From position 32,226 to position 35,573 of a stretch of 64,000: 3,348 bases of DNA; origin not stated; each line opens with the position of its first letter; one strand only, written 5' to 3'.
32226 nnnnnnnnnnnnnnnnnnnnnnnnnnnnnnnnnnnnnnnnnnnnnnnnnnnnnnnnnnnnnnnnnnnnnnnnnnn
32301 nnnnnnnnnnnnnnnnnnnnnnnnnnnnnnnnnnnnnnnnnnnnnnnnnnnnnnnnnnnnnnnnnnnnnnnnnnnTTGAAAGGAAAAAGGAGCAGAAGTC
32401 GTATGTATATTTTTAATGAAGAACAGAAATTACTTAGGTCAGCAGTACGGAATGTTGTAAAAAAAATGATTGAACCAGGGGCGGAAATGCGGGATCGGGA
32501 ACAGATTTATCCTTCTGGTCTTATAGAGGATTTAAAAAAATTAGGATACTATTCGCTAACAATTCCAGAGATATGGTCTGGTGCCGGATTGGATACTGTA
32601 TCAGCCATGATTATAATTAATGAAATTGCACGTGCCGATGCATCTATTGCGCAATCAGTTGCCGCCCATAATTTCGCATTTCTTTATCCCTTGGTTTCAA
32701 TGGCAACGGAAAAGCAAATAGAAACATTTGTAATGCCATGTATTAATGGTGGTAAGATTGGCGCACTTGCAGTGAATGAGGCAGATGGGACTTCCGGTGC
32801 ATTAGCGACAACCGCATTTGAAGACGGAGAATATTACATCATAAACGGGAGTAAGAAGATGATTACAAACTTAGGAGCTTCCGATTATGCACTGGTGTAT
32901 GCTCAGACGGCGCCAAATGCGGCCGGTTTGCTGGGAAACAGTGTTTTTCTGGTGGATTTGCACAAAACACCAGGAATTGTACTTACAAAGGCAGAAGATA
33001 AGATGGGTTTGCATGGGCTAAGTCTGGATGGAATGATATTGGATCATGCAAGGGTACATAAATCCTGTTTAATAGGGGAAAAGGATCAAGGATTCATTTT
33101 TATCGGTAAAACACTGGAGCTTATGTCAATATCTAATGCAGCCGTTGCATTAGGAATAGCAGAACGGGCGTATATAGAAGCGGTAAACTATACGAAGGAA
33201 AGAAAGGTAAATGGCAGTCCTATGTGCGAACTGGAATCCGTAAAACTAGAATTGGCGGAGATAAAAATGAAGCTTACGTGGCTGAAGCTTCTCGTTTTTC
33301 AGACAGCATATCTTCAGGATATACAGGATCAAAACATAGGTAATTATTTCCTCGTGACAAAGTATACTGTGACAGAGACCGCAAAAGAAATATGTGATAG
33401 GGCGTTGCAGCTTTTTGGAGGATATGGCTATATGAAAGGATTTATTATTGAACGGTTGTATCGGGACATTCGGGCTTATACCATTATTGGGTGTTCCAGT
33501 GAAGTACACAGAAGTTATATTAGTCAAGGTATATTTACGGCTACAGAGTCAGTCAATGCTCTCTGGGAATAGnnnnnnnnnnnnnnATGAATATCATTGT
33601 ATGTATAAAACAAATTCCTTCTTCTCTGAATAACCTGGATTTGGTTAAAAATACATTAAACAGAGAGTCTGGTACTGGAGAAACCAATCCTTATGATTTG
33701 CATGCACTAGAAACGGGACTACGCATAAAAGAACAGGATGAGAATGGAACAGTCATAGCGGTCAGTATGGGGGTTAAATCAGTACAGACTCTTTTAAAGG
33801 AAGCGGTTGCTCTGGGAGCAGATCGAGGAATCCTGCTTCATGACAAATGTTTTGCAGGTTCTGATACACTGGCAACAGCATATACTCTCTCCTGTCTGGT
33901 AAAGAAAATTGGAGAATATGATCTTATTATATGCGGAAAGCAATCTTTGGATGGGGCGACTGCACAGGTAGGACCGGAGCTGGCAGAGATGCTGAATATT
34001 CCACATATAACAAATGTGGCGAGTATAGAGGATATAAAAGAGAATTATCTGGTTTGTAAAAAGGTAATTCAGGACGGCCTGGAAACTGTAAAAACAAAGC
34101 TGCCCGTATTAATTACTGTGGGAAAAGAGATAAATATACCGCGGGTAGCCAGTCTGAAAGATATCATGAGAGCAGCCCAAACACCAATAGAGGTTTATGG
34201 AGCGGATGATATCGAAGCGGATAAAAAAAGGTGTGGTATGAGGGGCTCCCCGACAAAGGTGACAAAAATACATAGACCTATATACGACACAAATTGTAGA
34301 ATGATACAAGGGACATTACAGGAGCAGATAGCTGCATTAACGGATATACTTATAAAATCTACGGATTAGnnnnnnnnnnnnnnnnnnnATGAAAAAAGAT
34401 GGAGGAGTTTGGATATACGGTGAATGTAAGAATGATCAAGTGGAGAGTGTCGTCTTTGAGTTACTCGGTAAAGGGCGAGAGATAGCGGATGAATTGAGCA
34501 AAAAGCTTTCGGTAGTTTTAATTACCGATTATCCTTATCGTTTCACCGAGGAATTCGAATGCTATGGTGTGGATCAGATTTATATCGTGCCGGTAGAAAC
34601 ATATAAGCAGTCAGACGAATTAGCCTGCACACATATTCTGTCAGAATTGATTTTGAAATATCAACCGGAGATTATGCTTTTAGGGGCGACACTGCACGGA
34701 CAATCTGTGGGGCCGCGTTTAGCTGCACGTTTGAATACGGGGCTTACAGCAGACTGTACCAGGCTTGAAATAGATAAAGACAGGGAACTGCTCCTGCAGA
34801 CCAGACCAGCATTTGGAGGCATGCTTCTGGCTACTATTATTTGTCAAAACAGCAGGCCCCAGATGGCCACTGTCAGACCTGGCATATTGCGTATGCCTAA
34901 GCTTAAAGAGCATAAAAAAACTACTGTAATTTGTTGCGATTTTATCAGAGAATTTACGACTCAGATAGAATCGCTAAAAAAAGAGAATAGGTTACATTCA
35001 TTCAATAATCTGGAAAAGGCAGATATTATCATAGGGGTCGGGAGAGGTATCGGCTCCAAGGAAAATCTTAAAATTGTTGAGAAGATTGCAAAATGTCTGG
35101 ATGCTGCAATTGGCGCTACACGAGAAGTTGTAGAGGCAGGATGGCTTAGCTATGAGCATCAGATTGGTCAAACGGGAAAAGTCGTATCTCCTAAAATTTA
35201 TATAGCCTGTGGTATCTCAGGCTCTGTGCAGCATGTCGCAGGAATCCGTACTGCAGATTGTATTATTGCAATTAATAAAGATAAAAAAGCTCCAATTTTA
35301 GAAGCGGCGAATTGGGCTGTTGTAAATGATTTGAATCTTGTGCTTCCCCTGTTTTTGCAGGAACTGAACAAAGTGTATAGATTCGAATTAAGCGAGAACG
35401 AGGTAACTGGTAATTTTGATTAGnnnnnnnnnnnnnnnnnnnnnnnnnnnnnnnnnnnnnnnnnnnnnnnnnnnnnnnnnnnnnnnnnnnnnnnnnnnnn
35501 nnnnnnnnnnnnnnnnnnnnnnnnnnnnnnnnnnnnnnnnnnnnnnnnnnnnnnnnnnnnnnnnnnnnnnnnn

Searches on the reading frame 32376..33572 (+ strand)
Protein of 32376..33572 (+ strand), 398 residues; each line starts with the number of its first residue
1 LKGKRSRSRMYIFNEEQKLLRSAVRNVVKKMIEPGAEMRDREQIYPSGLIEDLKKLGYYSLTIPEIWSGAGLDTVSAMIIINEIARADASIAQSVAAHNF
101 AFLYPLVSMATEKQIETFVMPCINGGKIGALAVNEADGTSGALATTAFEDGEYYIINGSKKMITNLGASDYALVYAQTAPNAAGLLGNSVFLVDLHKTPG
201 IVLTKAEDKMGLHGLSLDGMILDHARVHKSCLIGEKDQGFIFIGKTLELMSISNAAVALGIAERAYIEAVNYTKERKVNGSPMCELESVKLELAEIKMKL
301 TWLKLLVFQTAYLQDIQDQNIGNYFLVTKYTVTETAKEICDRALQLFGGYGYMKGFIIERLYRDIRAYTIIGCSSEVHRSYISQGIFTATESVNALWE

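Call 12: search_protein_families(library=pfam, proteins=[window:32376-33572:+], max_evalue=0.00001)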
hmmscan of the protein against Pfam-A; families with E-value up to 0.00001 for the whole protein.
window:32376-33572:+ (398 aa): 4 families
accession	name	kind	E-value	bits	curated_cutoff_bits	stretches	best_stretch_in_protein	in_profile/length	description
PF00441.29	Acyl-CoA_dh_1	-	9.2e-34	117.2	22.4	1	237-386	1-149/150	Acyl-CoA dehydrogenase, C-terminal domain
PF02771.21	Acyl-CoA_dh_N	-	8.5e-24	84.6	22.9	1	14-125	1-112/113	Acyl-CoA dehydrogenase, N-terminal domain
PF08028.16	Acyl-CoA_dh_2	-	2e-15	57.7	22.7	1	254-369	3-127/134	Acyl-CoA dehydrogenase, C-terminal domain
PF02770.24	Acyl-CoA_dh_M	-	4.5e-13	49.6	33.3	1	142-223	15-95/97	Acyl-CoA dehydrogenase, middle domain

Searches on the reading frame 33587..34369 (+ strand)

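Call 12: search_protein_families(library=pfam, proteins=[window:33587-34369:+], max_evalue=0.00001)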
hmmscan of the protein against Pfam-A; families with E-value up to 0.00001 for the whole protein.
window:33587-34369:+ (260 aa): 1 family
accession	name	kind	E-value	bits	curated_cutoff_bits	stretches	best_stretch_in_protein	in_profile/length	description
PF01012.27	ETF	-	3.1e-42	144.9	26.7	1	24-208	4-180/181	Electron transfer flavoprotein domain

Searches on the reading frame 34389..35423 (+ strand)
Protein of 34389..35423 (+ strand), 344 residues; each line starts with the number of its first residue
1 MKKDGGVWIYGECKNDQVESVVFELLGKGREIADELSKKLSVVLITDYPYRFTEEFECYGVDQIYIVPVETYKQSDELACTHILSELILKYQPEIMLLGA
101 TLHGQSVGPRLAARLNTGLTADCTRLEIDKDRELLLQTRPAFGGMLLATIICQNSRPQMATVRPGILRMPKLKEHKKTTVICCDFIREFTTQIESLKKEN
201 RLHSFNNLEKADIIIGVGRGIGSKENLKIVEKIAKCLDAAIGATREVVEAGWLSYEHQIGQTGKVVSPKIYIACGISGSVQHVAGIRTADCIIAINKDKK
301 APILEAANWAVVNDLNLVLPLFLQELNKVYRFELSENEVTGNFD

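Call 12: search_protein_families(library=pfam, proteins=[window:34389-35423:+], max_evalue=0.00001)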
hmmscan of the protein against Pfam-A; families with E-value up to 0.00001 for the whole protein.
window:34389-35423:+ (344 aa): 2 families
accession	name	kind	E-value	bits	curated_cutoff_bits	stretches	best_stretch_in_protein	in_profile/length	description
PF01012.27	ETF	-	3.9e-36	125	26.7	1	7-180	1-173/181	Electron transfer flavoprotein domain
PF00766.25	ETF_alpha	-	4.7e-35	119.9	27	1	207-287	1-81/81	Electron transfer flavoprotein FAD-binding domain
